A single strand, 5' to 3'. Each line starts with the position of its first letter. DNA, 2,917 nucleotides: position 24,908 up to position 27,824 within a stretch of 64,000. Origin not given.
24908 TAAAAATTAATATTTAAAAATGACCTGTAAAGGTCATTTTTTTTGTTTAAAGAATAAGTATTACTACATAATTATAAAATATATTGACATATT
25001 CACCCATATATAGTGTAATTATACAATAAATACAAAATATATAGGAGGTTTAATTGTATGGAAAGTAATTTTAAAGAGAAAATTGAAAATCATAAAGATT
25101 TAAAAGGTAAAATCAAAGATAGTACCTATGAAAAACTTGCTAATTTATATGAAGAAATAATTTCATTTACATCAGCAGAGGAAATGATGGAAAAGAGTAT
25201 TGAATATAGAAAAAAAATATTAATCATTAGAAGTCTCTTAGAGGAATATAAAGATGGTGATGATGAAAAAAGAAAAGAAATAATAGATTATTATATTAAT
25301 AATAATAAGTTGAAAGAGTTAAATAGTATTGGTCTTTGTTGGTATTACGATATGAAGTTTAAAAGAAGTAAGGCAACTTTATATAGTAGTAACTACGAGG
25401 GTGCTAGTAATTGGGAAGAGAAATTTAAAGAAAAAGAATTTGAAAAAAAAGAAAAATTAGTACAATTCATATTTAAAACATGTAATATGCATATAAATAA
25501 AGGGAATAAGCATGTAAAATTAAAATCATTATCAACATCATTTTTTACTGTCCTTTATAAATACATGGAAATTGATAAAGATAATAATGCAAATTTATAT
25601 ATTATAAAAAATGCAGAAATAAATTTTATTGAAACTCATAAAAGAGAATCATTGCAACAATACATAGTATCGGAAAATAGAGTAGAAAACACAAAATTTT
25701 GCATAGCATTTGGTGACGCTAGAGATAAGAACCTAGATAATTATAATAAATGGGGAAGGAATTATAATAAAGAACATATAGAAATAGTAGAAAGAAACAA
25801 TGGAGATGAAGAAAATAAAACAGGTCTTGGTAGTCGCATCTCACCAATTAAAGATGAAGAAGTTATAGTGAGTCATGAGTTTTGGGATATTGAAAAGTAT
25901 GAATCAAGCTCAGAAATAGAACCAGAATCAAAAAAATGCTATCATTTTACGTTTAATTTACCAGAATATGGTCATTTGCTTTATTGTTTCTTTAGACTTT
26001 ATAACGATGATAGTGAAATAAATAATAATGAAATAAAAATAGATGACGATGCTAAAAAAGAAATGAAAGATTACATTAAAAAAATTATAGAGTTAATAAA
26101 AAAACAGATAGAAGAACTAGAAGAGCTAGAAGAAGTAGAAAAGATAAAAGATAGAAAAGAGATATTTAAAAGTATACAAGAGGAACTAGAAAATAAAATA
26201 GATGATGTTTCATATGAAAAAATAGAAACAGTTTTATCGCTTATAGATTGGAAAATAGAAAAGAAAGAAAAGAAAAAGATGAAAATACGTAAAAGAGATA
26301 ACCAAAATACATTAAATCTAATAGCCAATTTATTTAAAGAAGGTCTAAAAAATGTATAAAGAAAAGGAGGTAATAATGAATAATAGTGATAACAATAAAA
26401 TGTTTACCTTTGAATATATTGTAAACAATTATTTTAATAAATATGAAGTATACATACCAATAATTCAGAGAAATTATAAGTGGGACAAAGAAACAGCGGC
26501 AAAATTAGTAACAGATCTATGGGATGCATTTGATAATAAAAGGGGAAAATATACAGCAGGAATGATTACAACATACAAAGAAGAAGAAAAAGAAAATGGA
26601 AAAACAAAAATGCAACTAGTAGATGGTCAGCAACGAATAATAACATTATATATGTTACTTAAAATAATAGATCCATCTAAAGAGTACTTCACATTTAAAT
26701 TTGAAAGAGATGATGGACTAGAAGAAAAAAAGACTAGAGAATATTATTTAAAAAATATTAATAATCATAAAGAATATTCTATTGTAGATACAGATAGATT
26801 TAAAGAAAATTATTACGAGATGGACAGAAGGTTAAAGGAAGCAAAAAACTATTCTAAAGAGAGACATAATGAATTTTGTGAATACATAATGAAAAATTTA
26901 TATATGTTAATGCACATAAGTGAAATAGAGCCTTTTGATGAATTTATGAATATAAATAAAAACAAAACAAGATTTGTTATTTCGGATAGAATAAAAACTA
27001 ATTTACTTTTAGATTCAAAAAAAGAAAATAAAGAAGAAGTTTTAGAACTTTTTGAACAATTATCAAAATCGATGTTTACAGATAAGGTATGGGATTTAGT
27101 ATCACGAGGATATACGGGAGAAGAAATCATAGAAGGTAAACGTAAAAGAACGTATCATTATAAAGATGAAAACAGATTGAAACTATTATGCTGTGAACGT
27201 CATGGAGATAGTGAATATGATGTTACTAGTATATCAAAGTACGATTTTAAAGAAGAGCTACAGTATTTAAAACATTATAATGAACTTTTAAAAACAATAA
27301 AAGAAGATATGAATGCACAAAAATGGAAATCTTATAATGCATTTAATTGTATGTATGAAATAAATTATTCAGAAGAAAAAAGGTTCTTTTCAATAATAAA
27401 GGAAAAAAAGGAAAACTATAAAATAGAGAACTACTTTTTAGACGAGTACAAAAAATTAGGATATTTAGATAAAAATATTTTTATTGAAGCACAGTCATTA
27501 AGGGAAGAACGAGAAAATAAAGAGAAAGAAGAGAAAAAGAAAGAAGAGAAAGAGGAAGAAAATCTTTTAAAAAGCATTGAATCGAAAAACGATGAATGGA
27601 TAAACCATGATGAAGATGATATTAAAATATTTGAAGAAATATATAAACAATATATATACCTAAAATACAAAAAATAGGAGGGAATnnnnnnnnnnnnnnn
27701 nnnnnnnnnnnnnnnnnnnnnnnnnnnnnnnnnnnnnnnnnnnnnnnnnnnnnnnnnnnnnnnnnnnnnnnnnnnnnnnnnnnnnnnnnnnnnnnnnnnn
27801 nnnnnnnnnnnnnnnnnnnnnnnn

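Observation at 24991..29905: Self-contained operon of an orphan protein plus two nuclease-less DUF262 paralogues between purBA and lepA: candidate undescribed defence system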

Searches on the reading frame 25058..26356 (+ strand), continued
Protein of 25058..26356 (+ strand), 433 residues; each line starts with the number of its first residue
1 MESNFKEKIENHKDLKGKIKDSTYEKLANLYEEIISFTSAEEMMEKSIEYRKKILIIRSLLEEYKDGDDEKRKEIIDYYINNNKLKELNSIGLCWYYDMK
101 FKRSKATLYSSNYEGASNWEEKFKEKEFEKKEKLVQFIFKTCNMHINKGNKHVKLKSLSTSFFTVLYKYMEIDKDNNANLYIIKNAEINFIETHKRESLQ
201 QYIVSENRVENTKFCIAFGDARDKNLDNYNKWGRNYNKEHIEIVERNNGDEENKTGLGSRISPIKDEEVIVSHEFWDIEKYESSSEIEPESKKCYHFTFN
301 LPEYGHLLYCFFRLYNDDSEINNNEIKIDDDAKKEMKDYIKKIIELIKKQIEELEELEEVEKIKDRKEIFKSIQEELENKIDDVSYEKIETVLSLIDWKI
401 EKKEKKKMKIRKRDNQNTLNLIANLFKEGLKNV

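Call 89: search_solved_structures(query=A9, max_evalue=1, show_alignments=1)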
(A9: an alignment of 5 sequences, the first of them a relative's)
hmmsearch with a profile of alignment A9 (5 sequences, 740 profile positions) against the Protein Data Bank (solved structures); distinct sequences matched with E-value up to 1: 2.
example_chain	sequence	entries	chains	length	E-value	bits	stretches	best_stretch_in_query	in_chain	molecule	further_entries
3wo8_A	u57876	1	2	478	0.21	13.2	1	535-620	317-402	Beta-N-acetylglucosaminidase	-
8k58_G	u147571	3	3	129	0.89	11.1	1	651-721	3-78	15 kDa RNA polymerase-binding protein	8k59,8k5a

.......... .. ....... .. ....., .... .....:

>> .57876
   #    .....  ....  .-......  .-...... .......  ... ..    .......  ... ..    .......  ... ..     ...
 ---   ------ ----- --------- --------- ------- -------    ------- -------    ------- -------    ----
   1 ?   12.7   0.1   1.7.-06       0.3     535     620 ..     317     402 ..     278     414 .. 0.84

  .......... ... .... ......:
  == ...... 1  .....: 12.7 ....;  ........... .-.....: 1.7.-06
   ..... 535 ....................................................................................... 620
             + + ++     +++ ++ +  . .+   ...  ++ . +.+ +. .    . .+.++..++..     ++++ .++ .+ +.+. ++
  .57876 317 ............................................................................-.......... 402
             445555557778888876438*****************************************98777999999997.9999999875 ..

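Call 98: search_protein_families(library=phrogs, proteins=[window:25058-26356:+], max_evalue=0.001)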
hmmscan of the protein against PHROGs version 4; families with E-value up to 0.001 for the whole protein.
window:25058-26356:+ (433 aa): 0 families

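Call 103: find_encoding_contigs(protein=P0214, flank=8000, max_places=3)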
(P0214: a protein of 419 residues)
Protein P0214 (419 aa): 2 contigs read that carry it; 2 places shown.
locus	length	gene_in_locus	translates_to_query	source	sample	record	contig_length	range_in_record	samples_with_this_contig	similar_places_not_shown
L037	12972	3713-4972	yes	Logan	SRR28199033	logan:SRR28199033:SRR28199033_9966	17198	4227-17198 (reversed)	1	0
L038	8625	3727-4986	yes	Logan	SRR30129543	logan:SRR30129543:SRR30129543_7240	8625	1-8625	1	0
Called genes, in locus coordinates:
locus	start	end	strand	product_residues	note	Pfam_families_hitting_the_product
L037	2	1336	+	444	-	?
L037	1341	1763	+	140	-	PF07508:Recombinase (faint)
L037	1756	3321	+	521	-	PF00239:Resolvase, PF07508:Recombinase, PF13408:Zn_ribbon_recom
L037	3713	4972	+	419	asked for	-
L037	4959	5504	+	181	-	PF08719:NADAR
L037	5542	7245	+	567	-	PF03235:GmrSD_N (faint)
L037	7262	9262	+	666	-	PF03235:GmrSD_N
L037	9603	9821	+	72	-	-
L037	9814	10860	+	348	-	PF28206:Vpar_1526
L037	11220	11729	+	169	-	PF04542:Sigma70_r2, PF04545:Sigma70_r4 (weak), PF08281:Sigma70_r4_2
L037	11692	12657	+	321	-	-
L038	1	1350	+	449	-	?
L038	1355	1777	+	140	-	PF07508:Recombinase (faint)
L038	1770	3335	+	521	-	PF00239:Resolvase, PF07508:Recombinase, PF13408:Zn_ribbon_recom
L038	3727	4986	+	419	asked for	-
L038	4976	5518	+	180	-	PF08719:NADAR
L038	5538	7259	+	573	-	PF03235:GmrSD_N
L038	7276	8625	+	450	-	?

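Call 104: find_encoding_contigs(protein=P0233, flank=8000, max_places=3)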
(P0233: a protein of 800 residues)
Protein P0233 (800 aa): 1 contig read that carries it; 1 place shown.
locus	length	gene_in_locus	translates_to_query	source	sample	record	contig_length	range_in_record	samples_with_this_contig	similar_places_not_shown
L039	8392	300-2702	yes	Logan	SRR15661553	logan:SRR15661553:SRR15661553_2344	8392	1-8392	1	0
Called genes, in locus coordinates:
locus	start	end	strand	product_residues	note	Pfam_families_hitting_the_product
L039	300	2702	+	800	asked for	-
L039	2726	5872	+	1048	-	PF03235:GmrSD_N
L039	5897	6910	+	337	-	-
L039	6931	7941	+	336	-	-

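Call 111: find_related_loci(query=A6, collection=metagenome_contigs, flank=7000)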
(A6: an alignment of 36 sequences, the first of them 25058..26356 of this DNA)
Query A6 (433 aa) in metagenome_contigs; peptide patterns used: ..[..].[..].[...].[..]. (x = any residue, [..] = any of these).
164 stretches matched a pattern; 6 encode a relative of the query (tblastn E <= 1e-3); 6 distinct loci.
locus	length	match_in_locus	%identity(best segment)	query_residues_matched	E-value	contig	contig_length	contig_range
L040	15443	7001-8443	34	10-427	3e-66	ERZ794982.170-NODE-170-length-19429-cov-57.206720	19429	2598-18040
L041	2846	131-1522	30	12-433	3e-48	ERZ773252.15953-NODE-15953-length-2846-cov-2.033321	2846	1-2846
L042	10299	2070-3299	32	47-415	9e-40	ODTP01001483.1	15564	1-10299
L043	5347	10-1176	29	101-433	9e-22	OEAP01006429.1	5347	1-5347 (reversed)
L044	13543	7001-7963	25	69-422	5e-9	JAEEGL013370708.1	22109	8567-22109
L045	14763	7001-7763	50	71-297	1e-6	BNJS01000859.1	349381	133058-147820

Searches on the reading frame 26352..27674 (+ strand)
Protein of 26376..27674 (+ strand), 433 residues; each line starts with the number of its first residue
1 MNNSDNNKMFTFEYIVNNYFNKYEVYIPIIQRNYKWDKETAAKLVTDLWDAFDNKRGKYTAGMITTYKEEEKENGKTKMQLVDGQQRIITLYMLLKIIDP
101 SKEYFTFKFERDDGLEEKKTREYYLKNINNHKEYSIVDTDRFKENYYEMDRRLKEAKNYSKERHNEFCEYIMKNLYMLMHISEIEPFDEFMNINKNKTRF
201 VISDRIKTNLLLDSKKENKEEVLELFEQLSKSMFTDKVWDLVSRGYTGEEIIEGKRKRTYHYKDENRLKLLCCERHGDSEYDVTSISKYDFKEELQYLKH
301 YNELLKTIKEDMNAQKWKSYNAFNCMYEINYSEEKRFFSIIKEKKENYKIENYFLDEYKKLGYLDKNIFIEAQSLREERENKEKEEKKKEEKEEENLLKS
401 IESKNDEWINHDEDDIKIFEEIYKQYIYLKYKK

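Call 4: search_protein_families(library=pfam, proteins=[window:26376-27674:+], max_evalue=1)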
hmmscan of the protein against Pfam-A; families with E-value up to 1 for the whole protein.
window:26376-27674:+ (433 aa): 1 family
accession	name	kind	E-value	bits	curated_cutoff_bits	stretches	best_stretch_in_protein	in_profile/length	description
PF03235.19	GmrSD_N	-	3e-19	70.4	33.2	1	17-229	2-181/199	GmrSD restriction endonuclease, N-terminal domain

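Call 5: search_protein_families(library=padloc, proteins=[window:26376-27674:+], max_evalue=1)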
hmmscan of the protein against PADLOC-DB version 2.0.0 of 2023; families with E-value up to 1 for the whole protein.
window:26376-27674:+ (433 aa): 8 families
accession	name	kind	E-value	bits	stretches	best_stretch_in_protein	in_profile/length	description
PDLC04155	HEC-06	-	6.5e-14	49.3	1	14-189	10-180/562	-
PDLC02695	Orf5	-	1.4e-12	44.8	1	21-129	15-128/601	Orf5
PDLC04157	HEC-06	-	2e-12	44.5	1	16-183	14-179/558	-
PDLC02686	Orf5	-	1.6e-10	38.1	1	16-98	10-96/566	Orf5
PDLC02691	Orf5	-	5.6e-10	36.4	1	13-218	11-195/579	Orf5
PDLC02693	Orf5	-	1.3e-08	32.3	1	26-176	10-157/543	Orf5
PDLC02790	SspE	-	5.8e-08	29.2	1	24-99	15-103/776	SspE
PDLC02792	SspE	-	1e-06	25.4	1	25-126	24-122/771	SspE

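Call 6: search_protein_families(library=ncbifam, proteins=[window:26376-27674:+], max_evalue=1)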
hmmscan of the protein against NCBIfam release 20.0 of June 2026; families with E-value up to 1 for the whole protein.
window:26376-27674:+ (433 aa): 0 families

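Call 13: find_homologous_proteins(query=window:26376-27674:+)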
Query window:26376-27674:+ (433 aa): 87 proteins with E <= 0.001 among 8000 candidates.
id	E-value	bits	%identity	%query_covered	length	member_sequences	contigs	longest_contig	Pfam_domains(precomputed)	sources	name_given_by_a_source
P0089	2.4e-176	605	95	67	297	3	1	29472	PF03235.20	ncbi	-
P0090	2.5e-113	398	52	99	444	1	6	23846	PF03235.20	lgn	-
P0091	9.4e-113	396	50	99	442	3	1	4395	PF03235.20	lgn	-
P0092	1.7e-109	385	49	99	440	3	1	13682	PF03235.20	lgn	-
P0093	1.1e-108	382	48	99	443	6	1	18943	PF03235.20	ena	-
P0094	2.1e-107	378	50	99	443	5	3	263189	PF03235.20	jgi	jgi:hypothetical protein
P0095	1.4e-106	375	49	99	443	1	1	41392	PF03235.20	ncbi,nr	ncbi:MAG: DUF262 domain-containing protein [Bacillota bacterium]|nr:DUF262 domain-containing protein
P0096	3.9e-106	374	48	99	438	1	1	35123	PF03235.20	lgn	-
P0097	7.7e-106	373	46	99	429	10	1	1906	PF03235.20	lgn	-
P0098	1.0e-104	369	48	99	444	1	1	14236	PF03235.20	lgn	-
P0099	1.2e-104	369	46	99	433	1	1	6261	PF03235.20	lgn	-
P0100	1.8e-103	365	47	98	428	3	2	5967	PF03235.20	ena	-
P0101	2.5e-103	365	46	99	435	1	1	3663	PF03235.20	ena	-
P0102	7.6e-103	363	48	98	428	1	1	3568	PF03235.20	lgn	-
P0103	1.2e-102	363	49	85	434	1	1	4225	PF03235.20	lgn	-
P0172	9.5e-8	50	32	39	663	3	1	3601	PF07510.17,PF03235.20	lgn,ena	-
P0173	1.5e-6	46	28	35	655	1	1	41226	PF07510.17,PF03235.20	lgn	-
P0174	5.8e-5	41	35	31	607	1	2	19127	PF07510.17,PF03235.20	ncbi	-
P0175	8.7e-4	37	39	17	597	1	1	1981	PF07510.17,PF03235.20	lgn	-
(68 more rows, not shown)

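Call 28: search_solved_structures(query=A3, max_evalue=1)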
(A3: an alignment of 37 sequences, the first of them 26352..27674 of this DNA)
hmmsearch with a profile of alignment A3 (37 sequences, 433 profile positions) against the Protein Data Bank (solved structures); distinct sequences matched with E-value up to 1: 5.
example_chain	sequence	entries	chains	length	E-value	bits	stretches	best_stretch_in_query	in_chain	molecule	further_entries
9jfl_B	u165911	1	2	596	2.3e-07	33.5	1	15-174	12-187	DUF262 domain-containing protein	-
20yv_A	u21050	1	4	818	1.2e-06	31.2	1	16-94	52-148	DUF262 domain-containing protein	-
6jiv_D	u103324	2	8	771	1.8e-05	27.2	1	20-106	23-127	SspE protein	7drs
20yw_A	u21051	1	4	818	2.9e-05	26.6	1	16-94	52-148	DUF262 domain-containing protein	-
7drr_D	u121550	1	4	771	0.00049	22.5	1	20-106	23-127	SspE protein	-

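Call 39: search_protein_families(library=pfam, alignment_id=A3, max_evalue=1)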
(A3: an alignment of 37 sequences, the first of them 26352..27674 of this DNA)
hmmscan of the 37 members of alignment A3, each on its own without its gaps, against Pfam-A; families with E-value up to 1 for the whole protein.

A. member 1, window:26352-27674:+ (441 aa): 1 family
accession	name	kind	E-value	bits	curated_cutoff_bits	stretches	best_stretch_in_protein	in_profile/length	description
PF03235.19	GmrSD_N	-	3.1e-19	70.3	33.2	1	25-237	2-181/199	GmrSD restriction endonuclease, N-terminal domain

B. families by the number of members that match (of 37 scanned): 25 families
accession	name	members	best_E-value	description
PF03235.19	GmrSD_N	37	7.4e-21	GmrSD restriction endonuclease, N-terminal domain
PF17908.6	APAF1_C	5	0.0072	APAF-1 helical domain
PF15059.11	Speriolin_C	2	0.0032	Speriolin C-terminus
PF25061.1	RRM_fung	2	0.0075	Fungal RNA-binding domain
PF15200.11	KRTDAP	1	0.0033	Keratinocyte differentiation-associated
PF07066.17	DUF3882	1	0.0034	Lactococcus phage M3 protein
PF15595.11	Imm51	1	0.014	Immunity protein 51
PF04099.18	Sybindin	1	0.035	Sybindin-like family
PF12245.14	Big_3_2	1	0.045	Bacterial Ig-like domain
PF22614.2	Slo-like_RCK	1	0.059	Calcium-activated potassium channel slowpoke-like RCK domain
PF13157.11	Enas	1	0.06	Endospore appendages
PF22326.1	MMS21_N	1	0.067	E3 SUMO-protein ligase MMS21, N-terminal domain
PF22080.2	Dark_CARD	1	0.067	Dark, CARD domain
PF24434.1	DUF7557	1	0.073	Family of unknown function (DUF7557)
PF07886.16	BA14K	1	0.082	BA14K-like protein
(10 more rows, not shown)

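Call 44: find_encoding_contigs(protein=P0089, flank=10000, max_places=3)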
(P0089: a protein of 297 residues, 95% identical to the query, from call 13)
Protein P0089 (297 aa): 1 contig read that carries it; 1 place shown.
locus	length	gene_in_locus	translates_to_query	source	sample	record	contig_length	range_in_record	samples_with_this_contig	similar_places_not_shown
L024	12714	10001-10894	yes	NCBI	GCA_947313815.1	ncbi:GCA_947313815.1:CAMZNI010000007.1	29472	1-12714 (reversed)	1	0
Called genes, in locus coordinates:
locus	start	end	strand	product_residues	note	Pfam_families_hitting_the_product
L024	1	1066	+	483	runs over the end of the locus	PF04286:DUF445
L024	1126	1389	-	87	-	PF04014:MazE_antitoxin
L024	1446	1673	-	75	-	-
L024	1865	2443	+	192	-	PF07670:Gate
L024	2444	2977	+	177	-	PF07670:Gate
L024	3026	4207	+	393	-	PF27117:FliB_C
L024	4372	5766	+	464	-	PF00890:FAD_binding_2 (faint), PF01134:GIDA (faint), PF01266:DAO (weak), PF03486:HI0933_like (faint), PF07992:Pyr_redox_2 (faint), PF21688:FAD-depend_C (weak)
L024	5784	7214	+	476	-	PF00206:Lyase_1, PF10397:ADSL_C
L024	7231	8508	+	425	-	PF00709:Adenylsucc_synt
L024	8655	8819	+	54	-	-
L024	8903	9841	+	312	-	-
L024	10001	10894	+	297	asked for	PF03235:GmrSD_N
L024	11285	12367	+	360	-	PF03235:GmrSD_N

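Call 98: search_protein_families(library=phrogs, proteins=[window:26376-27674:+], max_evalue=0.001)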
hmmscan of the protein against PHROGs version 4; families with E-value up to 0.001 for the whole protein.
window:26376-27674:+ (433 aa): 2 families
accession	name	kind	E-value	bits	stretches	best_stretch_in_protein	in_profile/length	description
phrog_21165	-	unknown function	8.9e-09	35.8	1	21-98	20-89/567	-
phrog_2598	-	unknown function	4.9e-05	23.6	1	6-45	28-67/352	-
